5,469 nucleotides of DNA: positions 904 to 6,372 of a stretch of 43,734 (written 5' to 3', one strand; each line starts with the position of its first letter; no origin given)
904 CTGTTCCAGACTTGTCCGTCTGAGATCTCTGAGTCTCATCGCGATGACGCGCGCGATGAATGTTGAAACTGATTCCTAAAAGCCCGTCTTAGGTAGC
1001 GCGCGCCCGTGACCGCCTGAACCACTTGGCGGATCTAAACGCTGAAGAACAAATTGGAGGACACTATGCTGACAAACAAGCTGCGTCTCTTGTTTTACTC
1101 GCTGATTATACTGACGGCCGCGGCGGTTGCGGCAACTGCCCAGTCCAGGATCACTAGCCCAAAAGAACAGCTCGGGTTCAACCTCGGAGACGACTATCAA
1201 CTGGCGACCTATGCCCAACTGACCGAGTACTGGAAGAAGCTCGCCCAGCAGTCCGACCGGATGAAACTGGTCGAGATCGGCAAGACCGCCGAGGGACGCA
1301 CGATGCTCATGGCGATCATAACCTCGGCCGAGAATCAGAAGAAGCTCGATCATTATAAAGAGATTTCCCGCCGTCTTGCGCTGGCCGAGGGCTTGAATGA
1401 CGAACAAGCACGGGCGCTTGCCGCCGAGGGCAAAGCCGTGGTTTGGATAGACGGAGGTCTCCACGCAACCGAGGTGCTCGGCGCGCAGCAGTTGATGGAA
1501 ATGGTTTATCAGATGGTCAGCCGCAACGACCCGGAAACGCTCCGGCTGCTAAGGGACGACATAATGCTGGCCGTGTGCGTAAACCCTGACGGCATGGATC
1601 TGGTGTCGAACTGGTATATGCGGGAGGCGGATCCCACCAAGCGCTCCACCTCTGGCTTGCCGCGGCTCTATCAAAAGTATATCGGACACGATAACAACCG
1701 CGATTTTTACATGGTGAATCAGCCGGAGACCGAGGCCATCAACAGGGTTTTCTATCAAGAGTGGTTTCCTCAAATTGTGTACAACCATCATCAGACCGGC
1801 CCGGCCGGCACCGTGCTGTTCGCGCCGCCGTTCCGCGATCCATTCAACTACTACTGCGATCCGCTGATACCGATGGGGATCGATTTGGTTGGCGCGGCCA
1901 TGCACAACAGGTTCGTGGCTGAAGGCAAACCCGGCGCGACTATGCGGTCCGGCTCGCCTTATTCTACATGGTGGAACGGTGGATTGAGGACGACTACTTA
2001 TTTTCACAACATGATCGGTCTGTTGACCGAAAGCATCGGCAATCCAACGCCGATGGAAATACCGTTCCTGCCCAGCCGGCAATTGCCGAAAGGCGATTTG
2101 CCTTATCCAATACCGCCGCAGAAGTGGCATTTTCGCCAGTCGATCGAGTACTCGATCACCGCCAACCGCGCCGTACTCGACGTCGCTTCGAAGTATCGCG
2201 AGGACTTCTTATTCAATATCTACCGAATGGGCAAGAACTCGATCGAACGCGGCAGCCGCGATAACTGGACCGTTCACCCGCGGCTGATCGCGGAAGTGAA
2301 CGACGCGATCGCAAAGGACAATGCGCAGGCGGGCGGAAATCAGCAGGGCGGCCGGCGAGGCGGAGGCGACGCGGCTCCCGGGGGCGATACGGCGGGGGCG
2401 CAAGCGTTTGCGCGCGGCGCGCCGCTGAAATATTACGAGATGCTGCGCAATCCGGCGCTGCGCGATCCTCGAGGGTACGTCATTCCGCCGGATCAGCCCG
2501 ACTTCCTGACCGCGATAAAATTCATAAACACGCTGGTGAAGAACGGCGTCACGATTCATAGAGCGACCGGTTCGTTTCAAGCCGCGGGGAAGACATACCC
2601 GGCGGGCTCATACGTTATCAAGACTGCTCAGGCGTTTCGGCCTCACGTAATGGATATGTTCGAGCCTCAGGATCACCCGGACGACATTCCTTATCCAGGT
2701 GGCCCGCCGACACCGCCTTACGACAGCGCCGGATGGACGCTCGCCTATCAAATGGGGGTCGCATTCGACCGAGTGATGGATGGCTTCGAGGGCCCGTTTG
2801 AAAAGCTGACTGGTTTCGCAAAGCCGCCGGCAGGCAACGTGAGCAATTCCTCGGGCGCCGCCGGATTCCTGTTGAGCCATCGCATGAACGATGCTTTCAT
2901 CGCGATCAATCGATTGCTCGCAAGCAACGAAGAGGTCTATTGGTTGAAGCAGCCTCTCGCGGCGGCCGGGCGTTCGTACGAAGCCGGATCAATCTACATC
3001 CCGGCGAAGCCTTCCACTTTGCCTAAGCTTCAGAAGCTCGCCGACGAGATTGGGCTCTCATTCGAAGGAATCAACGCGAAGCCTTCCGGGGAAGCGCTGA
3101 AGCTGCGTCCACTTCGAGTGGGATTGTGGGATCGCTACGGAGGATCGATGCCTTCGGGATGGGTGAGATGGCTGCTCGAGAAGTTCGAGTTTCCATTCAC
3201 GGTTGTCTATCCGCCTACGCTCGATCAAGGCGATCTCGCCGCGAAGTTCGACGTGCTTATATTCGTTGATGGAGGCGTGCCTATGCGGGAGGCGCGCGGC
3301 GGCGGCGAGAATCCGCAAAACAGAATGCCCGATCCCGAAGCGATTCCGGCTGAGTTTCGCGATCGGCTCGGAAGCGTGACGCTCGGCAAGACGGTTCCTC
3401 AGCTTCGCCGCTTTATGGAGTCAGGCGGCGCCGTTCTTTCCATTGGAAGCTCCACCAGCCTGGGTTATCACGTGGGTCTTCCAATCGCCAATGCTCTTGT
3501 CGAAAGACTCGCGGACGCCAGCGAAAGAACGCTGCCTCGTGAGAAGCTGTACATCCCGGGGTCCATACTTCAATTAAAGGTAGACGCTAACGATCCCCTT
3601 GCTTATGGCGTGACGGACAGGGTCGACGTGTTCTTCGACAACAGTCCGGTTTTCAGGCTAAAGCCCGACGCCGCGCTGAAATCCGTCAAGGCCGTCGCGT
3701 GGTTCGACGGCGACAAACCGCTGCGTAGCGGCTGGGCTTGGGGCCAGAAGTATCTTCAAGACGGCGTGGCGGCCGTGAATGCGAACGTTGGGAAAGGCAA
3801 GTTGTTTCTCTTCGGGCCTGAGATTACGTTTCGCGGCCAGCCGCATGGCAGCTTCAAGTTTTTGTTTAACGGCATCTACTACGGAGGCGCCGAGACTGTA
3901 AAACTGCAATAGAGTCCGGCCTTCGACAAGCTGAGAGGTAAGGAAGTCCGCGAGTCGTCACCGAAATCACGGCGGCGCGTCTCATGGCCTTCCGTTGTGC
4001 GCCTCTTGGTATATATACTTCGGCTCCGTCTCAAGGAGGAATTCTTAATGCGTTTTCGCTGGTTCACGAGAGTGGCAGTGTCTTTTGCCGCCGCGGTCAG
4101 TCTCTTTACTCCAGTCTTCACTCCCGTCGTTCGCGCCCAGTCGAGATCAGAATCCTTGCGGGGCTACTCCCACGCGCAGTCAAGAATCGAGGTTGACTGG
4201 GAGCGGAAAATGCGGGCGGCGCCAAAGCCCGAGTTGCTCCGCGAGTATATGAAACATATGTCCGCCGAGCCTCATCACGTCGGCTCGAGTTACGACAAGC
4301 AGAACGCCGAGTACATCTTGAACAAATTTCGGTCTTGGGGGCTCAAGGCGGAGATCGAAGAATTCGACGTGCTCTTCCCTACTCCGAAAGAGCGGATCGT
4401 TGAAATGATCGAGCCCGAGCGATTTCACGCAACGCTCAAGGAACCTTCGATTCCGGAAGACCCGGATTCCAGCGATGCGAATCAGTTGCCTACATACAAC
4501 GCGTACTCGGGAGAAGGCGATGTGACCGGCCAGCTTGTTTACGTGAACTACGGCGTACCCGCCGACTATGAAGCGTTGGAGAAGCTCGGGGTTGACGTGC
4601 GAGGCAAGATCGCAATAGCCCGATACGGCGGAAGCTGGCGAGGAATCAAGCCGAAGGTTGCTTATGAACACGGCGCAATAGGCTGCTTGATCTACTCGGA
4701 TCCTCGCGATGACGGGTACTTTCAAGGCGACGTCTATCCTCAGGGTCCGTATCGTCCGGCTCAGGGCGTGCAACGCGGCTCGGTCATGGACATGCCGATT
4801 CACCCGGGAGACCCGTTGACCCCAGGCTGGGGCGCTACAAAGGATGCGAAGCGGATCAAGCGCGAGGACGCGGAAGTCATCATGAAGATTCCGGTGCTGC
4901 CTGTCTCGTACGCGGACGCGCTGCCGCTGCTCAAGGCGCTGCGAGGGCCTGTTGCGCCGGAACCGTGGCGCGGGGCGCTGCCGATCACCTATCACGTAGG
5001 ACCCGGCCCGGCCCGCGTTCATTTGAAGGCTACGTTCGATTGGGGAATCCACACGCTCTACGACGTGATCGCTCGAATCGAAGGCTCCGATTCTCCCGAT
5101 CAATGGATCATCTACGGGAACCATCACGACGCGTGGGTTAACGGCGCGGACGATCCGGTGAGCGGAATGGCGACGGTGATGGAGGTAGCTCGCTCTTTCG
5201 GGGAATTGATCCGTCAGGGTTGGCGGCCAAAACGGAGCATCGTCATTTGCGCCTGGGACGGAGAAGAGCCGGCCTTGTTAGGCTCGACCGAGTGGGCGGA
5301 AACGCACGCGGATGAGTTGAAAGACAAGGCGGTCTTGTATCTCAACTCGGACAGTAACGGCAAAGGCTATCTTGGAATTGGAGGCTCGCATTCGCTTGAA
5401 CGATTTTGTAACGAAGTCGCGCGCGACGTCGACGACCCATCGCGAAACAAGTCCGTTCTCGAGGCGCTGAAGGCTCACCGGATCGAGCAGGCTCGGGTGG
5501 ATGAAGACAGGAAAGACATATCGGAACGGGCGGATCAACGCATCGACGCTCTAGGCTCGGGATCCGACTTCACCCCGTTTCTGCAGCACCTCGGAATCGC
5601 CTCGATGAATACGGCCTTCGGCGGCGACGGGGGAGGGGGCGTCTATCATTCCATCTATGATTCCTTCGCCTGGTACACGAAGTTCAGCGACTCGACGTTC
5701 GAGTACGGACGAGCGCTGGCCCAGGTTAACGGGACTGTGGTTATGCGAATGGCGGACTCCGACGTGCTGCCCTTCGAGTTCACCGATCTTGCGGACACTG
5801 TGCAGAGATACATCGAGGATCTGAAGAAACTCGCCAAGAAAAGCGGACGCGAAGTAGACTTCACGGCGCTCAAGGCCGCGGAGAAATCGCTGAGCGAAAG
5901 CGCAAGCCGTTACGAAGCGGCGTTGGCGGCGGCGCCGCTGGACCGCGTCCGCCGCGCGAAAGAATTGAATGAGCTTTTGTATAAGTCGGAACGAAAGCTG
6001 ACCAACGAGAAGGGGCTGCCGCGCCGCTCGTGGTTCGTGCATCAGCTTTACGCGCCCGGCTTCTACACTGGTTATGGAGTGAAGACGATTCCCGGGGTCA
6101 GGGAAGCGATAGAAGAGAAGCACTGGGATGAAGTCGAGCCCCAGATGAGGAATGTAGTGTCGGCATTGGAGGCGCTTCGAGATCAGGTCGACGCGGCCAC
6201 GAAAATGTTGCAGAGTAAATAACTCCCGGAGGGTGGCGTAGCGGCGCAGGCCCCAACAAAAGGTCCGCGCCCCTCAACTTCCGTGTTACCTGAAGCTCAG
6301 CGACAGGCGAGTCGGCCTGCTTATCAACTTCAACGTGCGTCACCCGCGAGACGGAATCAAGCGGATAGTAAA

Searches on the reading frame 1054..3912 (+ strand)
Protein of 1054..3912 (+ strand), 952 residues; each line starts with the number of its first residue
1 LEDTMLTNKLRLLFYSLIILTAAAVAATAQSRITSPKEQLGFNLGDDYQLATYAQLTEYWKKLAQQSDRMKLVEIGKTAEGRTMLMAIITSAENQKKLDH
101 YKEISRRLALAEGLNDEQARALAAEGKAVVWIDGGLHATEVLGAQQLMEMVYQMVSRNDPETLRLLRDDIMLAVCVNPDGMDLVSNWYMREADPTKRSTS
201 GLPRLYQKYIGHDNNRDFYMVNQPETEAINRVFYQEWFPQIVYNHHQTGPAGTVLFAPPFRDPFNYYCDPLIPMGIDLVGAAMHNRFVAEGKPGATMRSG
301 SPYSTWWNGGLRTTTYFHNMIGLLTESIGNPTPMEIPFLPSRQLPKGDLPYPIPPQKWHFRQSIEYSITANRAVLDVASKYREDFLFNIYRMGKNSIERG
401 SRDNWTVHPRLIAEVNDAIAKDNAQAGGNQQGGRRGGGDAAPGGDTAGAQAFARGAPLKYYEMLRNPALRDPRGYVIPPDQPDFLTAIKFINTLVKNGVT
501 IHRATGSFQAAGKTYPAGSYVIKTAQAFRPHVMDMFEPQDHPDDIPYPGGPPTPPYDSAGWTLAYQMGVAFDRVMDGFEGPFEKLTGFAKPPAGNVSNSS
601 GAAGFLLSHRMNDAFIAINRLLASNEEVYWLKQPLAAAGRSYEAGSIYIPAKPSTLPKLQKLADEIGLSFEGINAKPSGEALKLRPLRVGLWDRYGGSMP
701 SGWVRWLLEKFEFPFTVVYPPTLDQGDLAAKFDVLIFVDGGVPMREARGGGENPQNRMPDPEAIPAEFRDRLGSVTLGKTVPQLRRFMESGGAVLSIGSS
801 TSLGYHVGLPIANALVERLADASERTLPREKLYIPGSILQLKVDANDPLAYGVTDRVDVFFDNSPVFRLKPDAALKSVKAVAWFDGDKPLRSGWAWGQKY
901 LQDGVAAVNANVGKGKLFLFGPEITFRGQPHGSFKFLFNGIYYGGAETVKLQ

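Call 89: search_protein_families(library=pfam, proteins=[window:1054-3912:+], max_evalue=0.01)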
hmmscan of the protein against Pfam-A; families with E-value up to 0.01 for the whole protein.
window:1054-3912:+ (952 aa): 1 family
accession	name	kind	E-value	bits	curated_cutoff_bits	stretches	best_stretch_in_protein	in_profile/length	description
PF00246.29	Peptidase_M14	-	8.3e-26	91.7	21.6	1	57-227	2-134/286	Zinc carboxypeptidase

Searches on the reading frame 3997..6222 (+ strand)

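Call 89: search_protein_families(library=pfam, proteins=[window:3997-6222:+], max_evalue=0.01)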
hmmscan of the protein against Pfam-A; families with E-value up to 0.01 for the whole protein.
window:3997-6222:+ (741 aa): 3 families
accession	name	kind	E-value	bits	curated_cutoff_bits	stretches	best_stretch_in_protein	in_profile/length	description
PF04389.22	Peptidase_M28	-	7.1e-21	75.3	21.3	1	357-557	2-174/193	Peptidase family M28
PF04253.20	TFR_dimer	-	1.8e-20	73.6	27.1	1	621-727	2-116/121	Transferrin receptor-like dimerisation domain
PF02225.27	PA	-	4e-09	36.9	23.9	1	176-263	1-92/95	PA domain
